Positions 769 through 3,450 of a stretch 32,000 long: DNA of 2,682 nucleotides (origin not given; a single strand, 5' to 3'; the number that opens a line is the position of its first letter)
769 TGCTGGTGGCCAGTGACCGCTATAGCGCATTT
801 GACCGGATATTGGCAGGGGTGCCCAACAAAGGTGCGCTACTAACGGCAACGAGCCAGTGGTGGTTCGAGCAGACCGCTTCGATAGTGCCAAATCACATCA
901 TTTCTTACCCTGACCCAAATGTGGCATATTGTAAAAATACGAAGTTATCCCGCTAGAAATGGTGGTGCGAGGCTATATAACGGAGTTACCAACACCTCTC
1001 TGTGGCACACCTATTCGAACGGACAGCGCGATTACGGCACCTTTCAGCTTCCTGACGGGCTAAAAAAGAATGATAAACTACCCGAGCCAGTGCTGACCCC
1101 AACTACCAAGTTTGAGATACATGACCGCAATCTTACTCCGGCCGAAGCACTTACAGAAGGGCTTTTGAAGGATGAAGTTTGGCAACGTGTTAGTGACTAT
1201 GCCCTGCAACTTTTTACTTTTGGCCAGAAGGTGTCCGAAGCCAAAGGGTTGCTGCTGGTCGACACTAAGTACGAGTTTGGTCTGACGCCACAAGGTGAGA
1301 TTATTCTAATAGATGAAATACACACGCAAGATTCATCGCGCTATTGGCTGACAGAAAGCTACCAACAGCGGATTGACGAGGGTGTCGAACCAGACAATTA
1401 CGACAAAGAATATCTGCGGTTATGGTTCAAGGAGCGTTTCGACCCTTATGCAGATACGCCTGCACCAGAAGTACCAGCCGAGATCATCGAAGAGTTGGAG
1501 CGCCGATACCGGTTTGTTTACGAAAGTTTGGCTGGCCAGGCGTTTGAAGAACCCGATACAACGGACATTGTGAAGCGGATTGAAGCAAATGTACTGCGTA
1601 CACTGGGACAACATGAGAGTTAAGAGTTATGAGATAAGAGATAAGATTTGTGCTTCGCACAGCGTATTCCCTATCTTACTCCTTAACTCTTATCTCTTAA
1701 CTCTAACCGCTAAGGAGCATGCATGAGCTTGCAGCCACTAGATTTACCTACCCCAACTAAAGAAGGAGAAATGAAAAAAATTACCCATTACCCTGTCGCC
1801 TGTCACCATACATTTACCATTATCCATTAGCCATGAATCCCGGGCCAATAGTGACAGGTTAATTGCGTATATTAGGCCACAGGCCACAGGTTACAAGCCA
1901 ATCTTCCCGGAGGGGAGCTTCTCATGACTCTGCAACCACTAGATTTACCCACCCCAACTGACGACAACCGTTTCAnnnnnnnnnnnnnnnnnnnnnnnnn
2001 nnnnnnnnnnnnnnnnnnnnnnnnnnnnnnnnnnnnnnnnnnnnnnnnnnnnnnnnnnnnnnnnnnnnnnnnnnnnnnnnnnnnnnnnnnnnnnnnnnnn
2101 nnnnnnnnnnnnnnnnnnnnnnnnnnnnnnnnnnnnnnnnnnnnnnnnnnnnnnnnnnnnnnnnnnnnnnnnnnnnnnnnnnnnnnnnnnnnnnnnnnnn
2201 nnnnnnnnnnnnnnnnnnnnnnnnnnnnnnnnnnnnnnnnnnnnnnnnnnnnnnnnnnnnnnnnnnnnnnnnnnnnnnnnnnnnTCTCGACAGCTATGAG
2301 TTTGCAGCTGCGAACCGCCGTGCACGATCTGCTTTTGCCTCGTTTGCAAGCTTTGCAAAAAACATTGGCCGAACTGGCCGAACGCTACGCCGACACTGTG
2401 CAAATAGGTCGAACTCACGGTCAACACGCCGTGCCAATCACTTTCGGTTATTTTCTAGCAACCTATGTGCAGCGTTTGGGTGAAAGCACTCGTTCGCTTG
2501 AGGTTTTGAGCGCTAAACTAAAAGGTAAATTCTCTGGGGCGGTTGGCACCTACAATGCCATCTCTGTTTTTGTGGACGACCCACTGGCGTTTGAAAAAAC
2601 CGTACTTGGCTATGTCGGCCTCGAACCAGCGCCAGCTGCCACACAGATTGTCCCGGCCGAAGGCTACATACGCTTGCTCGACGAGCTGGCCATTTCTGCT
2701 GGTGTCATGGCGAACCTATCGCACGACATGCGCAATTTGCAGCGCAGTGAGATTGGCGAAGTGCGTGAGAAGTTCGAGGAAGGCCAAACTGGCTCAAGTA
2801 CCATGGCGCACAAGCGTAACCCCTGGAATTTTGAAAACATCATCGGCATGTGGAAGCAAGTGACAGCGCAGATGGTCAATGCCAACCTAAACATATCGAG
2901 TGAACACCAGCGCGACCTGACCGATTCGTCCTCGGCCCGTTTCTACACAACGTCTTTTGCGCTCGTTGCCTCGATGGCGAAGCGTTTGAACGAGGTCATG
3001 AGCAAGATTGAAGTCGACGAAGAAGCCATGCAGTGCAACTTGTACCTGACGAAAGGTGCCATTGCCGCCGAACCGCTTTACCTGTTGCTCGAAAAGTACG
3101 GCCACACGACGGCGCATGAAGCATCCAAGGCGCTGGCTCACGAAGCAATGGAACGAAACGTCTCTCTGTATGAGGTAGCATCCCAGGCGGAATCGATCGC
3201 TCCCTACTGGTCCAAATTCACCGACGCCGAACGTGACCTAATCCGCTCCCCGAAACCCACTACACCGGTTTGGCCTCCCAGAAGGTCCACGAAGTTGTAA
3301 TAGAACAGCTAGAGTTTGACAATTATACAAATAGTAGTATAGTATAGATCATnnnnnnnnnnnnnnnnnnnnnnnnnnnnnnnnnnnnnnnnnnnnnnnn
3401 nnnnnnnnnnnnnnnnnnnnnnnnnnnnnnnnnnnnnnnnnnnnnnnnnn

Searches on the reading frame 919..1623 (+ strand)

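Call 29: search_protein_families(library=pfam, max_evalue=0.001, proteins=[window:919-1623:+])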
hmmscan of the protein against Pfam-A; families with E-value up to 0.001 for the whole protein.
window:919-1623:+ (234 aa): 1 family
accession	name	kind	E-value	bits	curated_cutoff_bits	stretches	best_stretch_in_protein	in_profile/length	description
PF01259.24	SAICAR_synt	-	1.1e-35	124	20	1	43-179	99-228/233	SAICAR synthetase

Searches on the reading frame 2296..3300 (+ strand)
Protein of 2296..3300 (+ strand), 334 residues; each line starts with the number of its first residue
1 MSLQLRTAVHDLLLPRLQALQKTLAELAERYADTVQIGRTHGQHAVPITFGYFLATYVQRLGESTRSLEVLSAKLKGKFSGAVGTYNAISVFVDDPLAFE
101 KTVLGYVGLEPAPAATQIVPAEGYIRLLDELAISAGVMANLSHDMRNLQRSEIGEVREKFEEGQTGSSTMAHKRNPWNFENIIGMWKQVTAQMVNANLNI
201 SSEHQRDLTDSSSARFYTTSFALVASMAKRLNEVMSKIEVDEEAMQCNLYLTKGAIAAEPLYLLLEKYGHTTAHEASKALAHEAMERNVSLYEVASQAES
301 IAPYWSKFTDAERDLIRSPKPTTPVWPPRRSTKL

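Call 29: search_protein_families(library=pfam, max_evalue=0.001, proteins=[window:2296-3300:+])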
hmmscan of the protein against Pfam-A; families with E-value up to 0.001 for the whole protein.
window:2296-3300:+ (334 aa): 2 families
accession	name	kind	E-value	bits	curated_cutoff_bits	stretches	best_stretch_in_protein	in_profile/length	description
PF00206.25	Lyase_1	-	1.6e-37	130.1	27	1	1-189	119-310/312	Lyase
PF08328.16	ASL_C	-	1.6e-13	51.1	35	1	202-294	1-92/115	Adenylosuccinate lyase C-terminal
